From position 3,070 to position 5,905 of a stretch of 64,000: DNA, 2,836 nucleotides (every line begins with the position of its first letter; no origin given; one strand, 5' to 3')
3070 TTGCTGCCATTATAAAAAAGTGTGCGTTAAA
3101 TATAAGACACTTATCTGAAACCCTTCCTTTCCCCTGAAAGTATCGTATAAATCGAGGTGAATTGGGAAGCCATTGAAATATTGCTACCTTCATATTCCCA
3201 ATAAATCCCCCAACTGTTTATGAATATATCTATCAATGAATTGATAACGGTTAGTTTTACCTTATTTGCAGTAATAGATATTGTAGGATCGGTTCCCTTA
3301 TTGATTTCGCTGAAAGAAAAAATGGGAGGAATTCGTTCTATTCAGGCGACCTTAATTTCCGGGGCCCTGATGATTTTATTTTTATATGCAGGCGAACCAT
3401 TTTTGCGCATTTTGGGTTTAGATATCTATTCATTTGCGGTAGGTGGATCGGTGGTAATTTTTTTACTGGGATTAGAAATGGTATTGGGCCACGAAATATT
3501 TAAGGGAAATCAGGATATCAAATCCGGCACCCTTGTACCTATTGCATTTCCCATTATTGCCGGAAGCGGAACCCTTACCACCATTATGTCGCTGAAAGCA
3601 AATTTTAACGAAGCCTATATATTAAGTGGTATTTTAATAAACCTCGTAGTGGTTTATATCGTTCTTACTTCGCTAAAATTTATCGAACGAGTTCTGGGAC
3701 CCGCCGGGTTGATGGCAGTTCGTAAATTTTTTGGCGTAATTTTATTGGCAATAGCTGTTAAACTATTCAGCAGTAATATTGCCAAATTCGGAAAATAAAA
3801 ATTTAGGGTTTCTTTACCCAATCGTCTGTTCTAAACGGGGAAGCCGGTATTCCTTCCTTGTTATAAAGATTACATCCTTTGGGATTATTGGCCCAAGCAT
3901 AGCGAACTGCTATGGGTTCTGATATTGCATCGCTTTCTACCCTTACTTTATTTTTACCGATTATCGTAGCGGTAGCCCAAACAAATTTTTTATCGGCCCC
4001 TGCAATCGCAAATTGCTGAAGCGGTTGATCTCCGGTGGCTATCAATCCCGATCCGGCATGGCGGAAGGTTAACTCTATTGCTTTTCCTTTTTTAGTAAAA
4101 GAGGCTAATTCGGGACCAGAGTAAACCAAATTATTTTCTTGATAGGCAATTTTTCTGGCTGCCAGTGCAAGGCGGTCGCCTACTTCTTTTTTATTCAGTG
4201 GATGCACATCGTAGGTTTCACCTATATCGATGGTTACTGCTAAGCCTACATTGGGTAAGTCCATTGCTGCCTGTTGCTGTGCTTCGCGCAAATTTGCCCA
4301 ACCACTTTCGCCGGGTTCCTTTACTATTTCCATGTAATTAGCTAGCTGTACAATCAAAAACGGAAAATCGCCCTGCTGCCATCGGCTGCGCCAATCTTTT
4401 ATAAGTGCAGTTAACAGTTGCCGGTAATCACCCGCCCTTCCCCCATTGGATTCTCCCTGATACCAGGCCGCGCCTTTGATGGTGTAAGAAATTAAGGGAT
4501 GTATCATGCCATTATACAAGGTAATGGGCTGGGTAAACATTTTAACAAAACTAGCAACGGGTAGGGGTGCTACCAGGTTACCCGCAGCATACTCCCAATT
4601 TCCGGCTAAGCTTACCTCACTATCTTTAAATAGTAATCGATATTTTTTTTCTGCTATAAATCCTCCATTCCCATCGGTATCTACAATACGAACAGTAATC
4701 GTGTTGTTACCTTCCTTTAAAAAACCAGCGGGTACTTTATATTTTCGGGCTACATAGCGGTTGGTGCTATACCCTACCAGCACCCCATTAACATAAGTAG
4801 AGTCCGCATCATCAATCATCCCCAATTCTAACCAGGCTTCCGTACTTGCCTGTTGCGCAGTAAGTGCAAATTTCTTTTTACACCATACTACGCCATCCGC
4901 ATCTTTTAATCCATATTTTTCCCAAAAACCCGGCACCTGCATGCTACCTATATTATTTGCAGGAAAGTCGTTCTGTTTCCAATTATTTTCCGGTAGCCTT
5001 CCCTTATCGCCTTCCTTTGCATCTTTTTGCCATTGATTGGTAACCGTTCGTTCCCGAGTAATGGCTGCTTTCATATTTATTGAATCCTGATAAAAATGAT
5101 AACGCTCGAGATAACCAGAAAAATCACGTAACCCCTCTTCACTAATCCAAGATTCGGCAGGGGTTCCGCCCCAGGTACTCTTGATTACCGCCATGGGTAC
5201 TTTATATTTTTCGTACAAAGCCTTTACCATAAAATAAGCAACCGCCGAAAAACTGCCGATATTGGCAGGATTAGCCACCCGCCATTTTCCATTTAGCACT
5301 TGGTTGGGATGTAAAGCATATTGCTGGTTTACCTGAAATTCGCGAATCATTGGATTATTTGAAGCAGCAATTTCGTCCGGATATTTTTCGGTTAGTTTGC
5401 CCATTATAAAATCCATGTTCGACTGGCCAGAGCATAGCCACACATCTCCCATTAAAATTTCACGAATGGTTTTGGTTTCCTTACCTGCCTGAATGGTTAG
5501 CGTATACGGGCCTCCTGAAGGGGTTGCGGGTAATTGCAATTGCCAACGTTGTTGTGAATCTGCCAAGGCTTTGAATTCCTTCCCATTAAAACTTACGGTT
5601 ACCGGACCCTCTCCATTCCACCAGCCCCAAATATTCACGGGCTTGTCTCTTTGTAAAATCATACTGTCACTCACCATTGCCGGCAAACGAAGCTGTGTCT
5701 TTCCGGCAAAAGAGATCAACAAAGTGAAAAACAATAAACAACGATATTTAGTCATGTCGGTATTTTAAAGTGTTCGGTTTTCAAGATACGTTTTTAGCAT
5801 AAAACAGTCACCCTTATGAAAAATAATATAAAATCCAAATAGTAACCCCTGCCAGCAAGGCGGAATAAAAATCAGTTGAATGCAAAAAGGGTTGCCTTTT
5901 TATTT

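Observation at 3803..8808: Putative Bacteroidota sulfoquinovose (sulfosugar) monooxygenase operon with a sodium symporter and an esterase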

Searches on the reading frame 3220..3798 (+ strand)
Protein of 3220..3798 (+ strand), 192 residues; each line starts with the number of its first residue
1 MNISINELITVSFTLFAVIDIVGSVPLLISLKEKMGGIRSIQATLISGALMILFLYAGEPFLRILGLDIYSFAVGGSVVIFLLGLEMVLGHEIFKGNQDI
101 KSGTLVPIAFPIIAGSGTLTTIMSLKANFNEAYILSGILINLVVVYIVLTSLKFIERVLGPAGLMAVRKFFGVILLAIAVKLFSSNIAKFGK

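Call 3: search_protein_families(library=pfam, proteins=[window:3220-3798:+], max_evalue=0.01)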
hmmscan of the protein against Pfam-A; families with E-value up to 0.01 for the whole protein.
window:3220-3798:+ (192 aa): 1 family
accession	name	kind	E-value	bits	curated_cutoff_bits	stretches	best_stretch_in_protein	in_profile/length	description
PF01914.23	MarC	-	1.9e-28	99.7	23.9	1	6-188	2-200/203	MarC family integral membrane protein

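Call 4: search_protein_families(library=ncbifam, proteins=[window:3220-3798:+], max_evalue=0.01)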
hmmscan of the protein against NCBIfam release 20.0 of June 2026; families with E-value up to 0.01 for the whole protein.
window:3220-3798:+ (192 aa): 4 families
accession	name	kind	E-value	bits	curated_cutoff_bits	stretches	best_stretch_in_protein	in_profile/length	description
TIGR00427.1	TIGR00427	subfamily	1.6e-19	70.4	99.2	1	5-183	4-197/201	NAAT family transporter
NF008010.0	PRK10739.1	equivalog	2.5e-19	70.1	215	1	5-189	1-193/197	YhgN family NAAT transporter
NF008228.0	PRK10995.1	equivalog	2.1e-12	46.8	162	1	13-189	13-215/223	MarC family NAAT transporter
NF008320.0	PRK11111.1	equivalog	6.1e-12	45.3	216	1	9-187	12-206/215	YchE family NAAT transporter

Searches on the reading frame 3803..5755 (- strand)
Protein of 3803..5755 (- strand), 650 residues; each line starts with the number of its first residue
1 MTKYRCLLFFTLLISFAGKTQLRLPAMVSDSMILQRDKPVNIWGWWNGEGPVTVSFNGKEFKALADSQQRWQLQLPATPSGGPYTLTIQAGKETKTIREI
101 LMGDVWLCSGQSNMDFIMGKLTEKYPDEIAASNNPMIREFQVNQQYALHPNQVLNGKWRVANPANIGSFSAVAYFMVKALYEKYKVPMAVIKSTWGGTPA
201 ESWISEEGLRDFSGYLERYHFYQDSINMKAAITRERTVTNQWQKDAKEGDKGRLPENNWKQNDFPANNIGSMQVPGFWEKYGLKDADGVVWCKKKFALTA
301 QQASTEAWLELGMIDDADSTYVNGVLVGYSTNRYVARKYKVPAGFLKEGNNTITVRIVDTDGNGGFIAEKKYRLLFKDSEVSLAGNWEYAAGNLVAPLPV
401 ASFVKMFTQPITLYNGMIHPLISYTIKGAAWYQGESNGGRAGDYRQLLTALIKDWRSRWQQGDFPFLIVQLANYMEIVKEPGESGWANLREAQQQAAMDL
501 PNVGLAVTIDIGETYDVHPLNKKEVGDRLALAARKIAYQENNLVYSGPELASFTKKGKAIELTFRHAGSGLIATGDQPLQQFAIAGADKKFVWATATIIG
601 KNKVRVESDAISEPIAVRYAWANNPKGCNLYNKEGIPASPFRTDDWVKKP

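Call 3: search_protein_families(library=pfam, proteins=[window:3803-5755:-], max_evalue=0.01)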
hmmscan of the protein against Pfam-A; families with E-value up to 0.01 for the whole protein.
window:3803-5755:- (650 aa): 4 families
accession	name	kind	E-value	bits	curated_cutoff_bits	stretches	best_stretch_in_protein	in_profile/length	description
PF03629.24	SASA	-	3.2e-18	66.6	24.8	2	412-531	103-222/226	Carbohydrate esterase, sialic acid-specific acetylesterase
PF02837.24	Glyco_hydro_2_N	-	2.8e-07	31.1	28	1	236-370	17-145/169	Glycosyl hydrolases family 2, sugar binding domain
PF22666.2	Glyco_hydro_2_N2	-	8.9e-05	23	27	1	291-357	51-117/167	Glycosyl hydrolase 2 galactose-binding domain-like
PF19077.6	Big_13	-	0.0018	19.1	27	0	52-90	43-83/102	Bacterial Ig-like domain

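Call 4: search_protein_families(library=ncbifam, proteins=[window:3803-5755:-], max_evalue=0.01)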
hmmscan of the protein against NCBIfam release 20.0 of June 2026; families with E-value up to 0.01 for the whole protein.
window:3803-5755:- (650 aa): 5 families
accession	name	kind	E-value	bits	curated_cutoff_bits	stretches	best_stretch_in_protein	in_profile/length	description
NF033510.3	Ca_tandemer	repeat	1.4e-05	25.4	50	1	42-90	35-88/96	Ca2+-stabilized repeat-containing adhesin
NF041462.1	GalA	equivalog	5.9e-05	21.4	900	1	285-364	79-158/763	beta-galactosidase GalA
NF052611.1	beta_gal_Bga2A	equivalog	0.00065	17.8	999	1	293-358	118-182/1007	beta-galactosidase, LacZ type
NF049890.1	Bet1-4galacdseBT4151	equivalog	0.0027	15.7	1500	1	284-357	103-175/952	exo-beta-1,4-galactosidase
NF041463.1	GalB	equivalog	0.0032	15.3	900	1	282-358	128-204/869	beta-galactosidase GalB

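Call 6: search_solved_structures(query=window:3803-5755:-, max_evalue=0.001)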
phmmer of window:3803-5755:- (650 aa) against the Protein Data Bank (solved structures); distinct sequences matched with E-value up to 0.001: 7.
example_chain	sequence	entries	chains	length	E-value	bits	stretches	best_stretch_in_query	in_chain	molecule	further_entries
9h4u_A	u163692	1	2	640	6.1e-185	619.4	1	1-646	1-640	Carbohydrate esterase FI8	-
9ega_A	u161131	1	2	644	1.2e-168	565.6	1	17-644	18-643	Sialate O-acetylesterase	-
7kmm_A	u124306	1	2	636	1.5e-128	433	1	23-646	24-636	Sialic acid-specific 9-O-acetylesterase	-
8f9r_A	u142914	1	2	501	3.3e-43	151.1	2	412-641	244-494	Sialic acid acetylesterase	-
8f9q_A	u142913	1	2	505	4.6e-43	150.6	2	408-642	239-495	Sialic acid acetylesterase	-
8f9o_A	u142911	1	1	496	3.1e-41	144.5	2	23-210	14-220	Sialic acid acetylesterase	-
8f9p_A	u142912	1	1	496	8.1e-41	143.2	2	23-210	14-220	Sialic acid acetylesterase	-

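Call 57: find_related_loci(query=window:3803-5755:-, collection=genome_contigs, flank=8000)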
Query window:3803-5755:- (650 aa) in genome_contigs; peptide patterns used: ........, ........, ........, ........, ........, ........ (x = any residue, [..] = any of these).
599 stretches matched a pattern (row limit reached: there are more); 584 encode a relative of the query (tblastn E <= 1e-3); the best 80 are kept; 80 distinct loci.
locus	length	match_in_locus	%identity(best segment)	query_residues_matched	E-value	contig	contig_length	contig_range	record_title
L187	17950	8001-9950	88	1-650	0e+0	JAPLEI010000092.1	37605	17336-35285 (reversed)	MAG: Bacteroidetes bacterium isolate LacPavin_0419_WC53_MAG_42_9 LacPavin_0419_WC53_scaffold_14740, whole genome shotgun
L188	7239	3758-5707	84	1-650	0e+0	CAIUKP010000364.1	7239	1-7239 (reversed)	MAG: uncultured Bacteroidetes bacterium isolate Umea1_bin-3759 genome assembly, contig: bin-3759:364/413, whole genome s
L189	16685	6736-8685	91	1-650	0e+0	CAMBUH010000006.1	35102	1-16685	MAG: Chitinophaga pinensis isolate MoE-23oct19-53 genome assembly, contig: MoE-23oct19-C956, whole genome shotgun sequen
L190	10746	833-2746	53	4-644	0e+0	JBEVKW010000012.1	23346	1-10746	MAG: Chitinophagaceae bacterium isolate T4R1UO_autometa_bin_0002 T4R1UO_autometa_bin_0002_k133_6512892, whole genome sho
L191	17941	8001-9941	48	1-649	0e+0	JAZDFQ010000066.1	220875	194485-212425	MAG: Ignavibacteriota bacterium isolate MEGAHIT-group-0.214 k141_14321127, whole genome shotgun sequence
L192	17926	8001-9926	47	1-646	0e+0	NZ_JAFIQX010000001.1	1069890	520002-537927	Longitalea luteola strain SYSU D00799 NODE_1_length_1069890_cov_14.034423, whole genome shotgun sequence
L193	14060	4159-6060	47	6-645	0e+0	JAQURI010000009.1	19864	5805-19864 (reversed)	MAG: Candidatus Ratteibacteria bacterium isolate STD1_7 NODE_6162_length_19864_cov_3.110858_Sandtown_D1, whole genome sh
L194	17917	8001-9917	47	1-644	0e+0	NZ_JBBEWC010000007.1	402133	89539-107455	Emticicia soli strain ZZ-4 Scaffold6_1, whole genome shotgun sequence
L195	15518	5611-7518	47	8-646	0e+0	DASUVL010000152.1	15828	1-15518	MAG TPA_asm: Niastella sp. isolate SMAG_U1814 k141_1080492, whole genome shotgun sequence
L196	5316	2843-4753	47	6-645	0e+0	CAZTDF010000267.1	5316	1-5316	MAG TPA_asm: uncultured Pirellulales bacterium isolate SRP214966_co5_256 genome assembly, contig: NODE_18071_length_5316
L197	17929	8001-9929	47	2-646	0e+0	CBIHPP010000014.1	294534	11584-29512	MAG TPA_asm: uncultured Niastella sp. isolate SRR18156212_binner123_Refined_3 genome assembly, contig: ERZ27336872.44, w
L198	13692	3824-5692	47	21-646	0e+0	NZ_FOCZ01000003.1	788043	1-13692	Niastella yeongjuensis strain DSM 17621, whole genome shotgun sequence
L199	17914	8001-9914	47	6-645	0e+0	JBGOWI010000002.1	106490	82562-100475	MAG: Phycisphaerae bacterium isolate OBJ_0618_130150_96 k141_2861949_length_106490_cov_12.9633, whole genome shotgun seq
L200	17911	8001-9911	47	6-645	0e+0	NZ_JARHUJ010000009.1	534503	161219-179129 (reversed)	Paraflavitalea sp. CAU 1676 contig9, whole genome shotgun sequence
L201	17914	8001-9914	46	6-645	0e+0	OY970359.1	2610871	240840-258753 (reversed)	MAG: uncultured Phycisphaerales bacterium isolate MFD01231.bin.c.4 genome assembly, chromosome: 1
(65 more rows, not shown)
